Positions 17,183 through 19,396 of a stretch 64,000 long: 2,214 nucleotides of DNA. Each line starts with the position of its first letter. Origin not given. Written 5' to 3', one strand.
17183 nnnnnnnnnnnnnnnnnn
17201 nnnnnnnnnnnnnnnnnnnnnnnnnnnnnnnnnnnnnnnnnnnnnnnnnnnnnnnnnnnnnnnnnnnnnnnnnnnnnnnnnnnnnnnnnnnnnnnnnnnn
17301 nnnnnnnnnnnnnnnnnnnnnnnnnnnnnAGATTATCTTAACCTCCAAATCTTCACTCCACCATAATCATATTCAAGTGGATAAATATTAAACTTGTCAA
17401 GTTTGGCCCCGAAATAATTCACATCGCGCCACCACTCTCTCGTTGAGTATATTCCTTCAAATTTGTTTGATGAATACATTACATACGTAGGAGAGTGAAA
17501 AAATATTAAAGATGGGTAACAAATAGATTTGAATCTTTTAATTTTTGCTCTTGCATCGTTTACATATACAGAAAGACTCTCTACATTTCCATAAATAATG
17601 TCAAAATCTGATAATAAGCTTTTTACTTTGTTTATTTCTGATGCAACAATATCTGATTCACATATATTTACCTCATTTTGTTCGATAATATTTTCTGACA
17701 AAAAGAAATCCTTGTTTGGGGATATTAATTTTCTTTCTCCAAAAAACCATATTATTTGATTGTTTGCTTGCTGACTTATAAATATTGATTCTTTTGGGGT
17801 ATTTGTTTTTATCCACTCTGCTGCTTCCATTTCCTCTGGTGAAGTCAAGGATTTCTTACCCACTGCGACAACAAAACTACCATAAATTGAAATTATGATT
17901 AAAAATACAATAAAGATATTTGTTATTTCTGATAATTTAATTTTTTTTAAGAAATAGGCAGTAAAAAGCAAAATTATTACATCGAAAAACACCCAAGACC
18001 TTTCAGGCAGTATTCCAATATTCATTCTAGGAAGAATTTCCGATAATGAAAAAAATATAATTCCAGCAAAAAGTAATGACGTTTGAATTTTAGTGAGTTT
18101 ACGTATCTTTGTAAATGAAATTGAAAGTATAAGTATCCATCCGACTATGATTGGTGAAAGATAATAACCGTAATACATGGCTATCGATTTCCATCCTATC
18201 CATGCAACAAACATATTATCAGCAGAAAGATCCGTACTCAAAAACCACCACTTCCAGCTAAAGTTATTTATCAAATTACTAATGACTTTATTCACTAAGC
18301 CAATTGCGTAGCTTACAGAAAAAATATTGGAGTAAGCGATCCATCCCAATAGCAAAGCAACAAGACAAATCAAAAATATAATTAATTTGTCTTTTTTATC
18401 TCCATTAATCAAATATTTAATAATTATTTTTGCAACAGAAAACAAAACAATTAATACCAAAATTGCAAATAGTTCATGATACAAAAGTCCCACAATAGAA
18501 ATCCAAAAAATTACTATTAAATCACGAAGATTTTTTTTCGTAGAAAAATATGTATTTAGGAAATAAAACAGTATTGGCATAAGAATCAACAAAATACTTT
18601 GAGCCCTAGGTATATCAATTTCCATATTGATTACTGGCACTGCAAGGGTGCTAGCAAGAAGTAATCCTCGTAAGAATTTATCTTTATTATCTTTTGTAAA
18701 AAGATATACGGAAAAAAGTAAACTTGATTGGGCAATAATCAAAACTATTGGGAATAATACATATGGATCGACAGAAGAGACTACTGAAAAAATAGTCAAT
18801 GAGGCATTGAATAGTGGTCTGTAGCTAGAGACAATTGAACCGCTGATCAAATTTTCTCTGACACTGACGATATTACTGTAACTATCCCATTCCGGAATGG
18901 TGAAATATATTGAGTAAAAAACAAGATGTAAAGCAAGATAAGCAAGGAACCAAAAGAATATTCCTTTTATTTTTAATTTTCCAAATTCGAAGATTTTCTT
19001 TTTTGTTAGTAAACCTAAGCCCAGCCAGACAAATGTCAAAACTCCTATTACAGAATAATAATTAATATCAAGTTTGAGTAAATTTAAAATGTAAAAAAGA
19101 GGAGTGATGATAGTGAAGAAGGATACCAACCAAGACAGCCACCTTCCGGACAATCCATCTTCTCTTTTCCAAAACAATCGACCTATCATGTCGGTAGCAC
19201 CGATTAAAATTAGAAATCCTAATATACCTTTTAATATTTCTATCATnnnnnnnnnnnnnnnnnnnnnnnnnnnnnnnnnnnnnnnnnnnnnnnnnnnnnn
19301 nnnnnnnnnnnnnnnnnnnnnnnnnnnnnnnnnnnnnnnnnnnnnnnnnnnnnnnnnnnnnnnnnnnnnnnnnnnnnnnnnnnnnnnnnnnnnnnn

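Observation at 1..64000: Hyper-dense extracytoplasmic glycosylation island: ~21 GT-C-like polytopic enzymes in 64 kb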

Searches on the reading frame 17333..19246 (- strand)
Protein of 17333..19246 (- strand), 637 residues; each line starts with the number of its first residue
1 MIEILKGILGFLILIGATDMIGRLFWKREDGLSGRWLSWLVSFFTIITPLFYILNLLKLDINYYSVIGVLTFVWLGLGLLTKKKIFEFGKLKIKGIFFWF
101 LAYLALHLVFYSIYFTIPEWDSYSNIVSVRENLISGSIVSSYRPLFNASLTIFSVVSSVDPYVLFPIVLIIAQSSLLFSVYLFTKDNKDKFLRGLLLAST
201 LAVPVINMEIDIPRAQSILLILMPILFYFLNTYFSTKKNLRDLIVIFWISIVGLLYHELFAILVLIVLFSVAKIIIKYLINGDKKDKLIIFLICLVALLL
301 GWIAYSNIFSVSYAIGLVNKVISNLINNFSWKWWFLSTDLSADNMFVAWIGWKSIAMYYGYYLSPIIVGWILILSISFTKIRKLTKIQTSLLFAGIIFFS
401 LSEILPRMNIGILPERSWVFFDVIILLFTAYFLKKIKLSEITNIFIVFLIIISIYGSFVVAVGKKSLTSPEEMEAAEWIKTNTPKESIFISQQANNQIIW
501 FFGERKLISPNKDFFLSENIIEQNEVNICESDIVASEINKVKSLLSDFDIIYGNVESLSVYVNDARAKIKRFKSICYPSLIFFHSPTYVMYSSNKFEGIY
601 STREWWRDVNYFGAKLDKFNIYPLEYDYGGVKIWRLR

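Call 5: search_protein_families(library=pfam, max_evalue=0.01, proteins=[window:17333-19246:-])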
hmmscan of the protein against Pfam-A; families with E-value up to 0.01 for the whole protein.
window:17333-19246:- (637 aa): 2 families
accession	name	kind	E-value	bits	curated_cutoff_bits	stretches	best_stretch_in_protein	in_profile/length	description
PF20604.3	DUF6798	-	0.0012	18.9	26.9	1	472-513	3-43/61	Domain of unknown function (DUF6798)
PF20176.3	DUF6541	-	0.0026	16.5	29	1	149-306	172-339/646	Family of unknown function (DUF6541)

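Call 16: search_protein_families(library=pfam, max_evalue=10, proteins=[window:17333-19246:-])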
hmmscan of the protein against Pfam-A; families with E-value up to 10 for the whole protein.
window:17333-19246:- (637 aa): 2 families
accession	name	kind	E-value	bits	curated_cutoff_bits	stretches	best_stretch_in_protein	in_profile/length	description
PF20604.3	DUF6798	-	0.0012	18.9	26.9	1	472-513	3-43/61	Domain of unknown function (DUF6798)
PF20176.3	DUF6541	-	0.0026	16.5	29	1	149-306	172-339/646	Family of unknown function (DUF6541)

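Call 17: search_protein_families(library=ncbifam, max_evalue=1, proteins=[window:17333-19246:-])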
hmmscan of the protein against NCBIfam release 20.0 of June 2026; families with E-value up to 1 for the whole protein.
window:17333-19246:- (637 aa): 0 families

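Call 23: search_solved_structures(query=window:17333-19246:-, max_evalue=1)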
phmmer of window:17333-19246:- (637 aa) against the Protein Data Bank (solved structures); distinct sequences matched with E-value up to 1: 5.
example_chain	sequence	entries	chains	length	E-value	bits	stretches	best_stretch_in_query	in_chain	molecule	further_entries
7d0j_3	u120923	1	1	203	0.009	18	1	356-466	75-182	Chlorophyll a-b binding protein, chloroplastic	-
7bgi_3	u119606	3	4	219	0.011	17.7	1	356-466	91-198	Chlorophyll a-b binding protein, chloroplastic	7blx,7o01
9se6_3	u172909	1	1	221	0.011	17.7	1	356-466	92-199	Light-harvesting chlorophyll-a/b protein of photosystem I, type III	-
6jo5_3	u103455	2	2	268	0.018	17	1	356-466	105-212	Chlorophyll a-b binding protein, chloroplastic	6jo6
6ijj_3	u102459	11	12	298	0.023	16.7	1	356-466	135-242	Lhca3 | Chlorophyll a-b binding protein, chloroplastic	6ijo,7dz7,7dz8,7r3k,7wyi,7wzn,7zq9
